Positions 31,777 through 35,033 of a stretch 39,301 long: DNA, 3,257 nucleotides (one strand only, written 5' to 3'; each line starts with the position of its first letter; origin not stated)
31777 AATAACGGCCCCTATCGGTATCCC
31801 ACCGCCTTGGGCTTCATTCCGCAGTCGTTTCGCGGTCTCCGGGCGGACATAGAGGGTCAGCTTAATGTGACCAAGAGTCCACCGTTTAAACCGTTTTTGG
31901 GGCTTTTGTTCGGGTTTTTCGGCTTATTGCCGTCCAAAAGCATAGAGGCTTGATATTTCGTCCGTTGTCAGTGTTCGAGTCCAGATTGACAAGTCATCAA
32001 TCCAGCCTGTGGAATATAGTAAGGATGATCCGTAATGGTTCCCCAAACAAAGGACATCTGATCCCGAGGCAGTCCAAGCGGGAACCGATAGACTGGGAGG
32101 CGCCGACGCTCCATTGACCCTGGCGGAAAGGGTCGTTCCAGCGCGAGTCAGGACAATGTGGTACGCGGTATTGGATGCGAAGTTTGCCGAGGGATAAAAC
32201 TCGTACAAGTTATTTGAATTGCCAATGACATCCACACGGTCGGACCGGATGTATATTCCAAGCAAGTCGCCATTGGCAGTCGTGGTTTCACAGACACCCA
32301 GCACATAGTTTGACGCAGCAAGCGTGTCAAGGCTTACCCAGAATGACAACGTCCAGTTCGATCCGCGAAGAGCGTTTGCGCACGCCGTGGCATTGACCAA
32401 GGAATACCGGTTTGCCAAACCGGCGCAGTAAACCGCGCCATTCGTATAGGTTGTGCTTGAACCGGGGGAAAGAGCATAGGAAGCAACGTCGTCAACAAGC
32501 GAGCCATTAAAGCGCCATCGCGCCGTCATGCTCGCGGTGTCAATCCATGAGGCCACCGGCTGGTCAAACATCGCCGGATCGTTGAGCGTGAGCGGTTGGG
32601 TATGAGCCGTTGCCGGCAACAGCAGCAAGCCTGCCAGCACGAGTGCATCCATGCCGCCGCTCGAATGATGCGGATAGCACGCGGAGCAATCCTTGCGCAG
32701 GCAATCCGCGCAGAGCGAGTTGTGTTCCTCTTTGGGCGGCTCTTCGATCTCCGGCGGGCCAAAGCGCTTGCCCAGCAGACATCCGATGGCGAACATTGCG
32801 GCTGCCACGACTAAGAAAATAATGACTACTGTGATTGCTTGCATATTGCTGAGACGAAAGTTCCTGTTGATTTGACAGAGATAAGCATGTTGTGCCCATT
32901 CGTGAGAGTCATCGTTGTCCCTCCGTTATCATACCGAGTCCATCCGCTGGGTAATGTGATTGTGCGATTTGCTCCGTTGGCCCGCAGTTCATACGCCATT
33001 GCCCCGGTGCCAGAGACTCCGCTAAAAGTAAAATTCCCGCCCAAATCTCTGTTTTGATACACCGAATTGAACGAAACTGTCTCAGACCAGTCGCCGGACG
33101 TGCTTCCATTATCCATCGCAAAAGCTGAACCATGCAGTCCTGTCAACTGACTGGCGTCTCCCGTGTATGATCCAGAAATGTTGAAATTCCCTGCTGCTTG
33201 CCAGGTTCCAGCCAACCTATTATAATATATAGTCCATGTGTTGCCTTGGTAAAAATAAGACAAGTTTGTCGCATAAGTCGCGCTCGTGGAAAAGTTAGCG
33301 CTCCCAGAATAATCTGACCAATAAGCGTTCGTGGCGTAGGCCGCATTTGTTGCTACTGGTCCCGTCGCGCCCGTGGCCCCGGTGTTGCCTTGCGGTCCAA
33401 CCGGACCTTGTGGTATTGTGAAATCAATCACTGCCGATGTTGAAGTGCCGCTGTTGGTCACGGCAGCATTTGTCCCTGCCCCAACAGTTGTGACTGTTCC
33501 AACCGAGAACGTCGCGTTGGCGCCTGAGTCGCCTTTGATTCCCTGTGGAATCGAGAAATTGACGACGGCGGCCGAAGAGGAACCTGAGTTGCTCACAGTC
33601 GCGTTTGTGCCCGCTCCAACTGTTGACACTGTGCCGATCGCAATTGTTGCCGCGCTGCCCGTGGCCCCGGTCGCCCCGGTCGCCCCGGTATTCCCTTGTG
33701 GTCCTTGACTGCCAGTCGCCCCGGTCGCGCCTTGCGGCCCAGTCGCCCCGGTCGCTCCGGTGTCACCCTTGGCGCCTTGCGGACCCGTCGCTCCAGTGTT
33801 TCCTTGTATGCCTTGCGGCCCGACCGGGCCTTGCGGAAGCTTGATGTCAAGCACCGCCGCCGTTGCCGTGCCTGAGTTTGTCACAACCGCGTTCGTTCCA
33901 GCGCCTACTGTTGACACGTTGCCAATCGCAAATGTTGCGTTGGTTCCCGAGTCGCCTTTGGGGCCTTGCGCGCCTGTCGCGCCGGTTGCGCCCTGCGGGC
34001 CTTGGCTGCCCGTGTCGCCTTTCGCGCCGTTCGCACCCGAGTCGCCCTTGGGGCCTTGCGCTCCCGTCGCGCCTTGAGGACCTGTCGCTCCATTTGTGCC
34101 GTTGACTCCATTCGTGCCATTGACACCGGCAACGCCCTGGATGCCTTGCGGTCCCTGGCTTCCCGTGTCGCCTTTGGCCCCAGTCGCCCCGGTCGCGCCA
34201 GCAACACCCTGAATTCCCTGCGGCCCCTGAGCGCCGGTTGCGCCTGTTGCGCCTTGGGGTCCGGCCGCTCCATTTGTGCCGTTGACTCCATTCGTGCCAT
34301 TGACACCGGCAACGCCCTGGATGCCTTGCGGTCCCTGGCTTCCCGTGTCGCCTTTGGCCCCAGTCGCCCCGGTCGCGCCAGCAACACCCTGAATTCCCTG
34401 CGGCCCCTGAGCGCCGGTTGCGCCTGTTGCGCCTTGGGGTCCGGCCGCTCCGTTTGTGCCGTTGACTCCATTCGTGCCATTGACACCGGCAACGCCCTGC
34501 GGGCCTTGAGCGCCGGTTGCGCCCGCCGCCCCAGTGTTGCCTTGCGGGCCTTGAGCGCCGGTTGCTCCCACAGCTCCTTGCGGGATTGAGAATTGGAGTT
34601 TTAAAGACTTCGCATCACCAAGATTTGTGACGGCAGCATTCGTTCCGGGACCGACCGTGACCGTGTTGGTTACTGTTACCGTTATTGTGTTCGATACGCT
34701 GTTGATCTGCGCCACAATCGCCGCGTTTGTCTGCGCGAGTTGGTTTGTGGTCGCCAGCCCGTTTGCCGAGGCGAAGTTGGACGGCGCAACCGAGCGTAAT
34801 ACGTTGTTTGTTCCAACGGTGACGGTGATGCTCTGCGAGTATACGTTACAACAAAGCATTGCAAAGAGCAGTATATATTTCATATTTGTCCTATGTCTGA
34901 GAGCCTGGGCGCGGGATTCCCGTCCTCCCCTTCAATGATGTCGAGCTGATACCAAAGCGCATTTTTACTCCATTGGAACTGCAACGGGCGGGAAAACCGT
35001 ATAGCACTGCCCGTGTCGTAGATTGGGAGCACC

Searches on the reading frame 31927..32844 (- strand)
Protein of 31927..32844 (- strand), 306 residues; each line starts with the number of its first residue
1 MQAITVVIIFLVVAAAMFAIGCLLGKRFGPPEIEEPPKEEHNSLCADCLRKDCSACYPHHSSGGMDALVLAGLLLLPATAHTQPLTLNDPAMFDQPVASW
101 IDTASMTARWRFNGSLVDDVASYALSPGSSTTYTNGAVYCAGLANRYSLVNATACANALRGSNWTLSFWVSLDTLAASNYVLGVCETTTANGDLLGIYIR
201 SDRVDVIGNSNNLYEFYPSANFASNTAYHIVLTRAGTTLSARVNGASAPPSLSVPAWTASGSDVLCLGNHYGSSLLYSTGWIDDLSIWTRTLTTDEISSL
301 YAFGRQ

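Call 100: search_protein_families(library=pfam, proteins=[window:31927-32844:-], max_evalue=0.001)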
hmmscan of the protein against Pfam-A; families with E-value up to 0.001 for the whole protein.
window:31927-32844:- (306 aa): 1 family
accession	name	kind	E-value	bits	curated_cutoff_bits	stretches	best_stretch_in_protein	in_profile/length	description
PF13385.13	Laminin_G_3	-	7.1e-16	59.1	27.6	1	157-298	12-151/151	Concanavalin A-like lectin/glucanases superfamily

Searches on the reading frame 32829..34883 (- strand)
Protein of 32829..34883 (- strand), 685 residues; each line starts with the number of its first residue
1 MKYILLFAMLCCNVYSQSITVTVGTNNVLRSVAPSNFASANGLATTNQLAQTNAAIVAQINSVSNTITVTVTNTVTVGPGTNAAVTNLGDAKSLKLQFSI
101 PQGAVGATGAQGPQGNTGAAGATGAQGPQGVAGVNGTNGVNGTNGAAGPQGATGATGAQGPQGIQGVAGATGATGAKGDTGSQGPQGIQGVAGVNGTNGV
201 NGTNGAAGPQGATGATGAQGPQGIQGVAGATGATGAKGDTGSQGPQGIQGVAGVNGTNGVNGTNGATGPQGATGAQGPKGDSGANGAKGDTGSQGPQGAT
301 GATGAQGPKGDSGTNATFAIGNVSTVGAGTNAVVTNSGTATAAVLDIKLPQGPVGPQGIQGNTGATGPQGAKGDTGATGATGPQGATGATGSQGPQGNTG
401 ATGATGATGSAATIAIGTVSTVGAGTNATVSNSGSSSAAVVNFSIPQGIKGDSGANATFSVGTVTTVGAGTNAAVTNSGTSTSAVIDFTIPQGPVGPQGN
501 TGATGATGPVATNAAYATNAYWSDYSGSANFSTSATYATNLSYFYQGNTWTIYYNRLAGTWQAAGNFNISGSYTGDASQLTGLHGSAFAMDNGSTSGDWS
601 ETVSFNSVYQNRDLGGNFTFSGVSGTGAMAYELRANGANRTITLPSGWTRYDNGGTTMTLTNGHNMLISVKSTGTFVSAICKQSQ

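Call 100: search_protein_families(library=pfam, proteins=[window:32829-34883:-], max_evalue=0.001)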
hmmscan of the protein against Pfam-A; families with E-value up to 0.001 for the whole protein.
window:32829-34883:- (685 aa): 1 family
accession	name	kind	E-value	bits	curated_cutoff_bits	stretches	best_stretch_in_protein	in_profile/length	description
PF01391.23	Collagen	-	6.4e-44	148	27.2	5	101-158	2-59/60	Collagen triple helix repeat (20 copies)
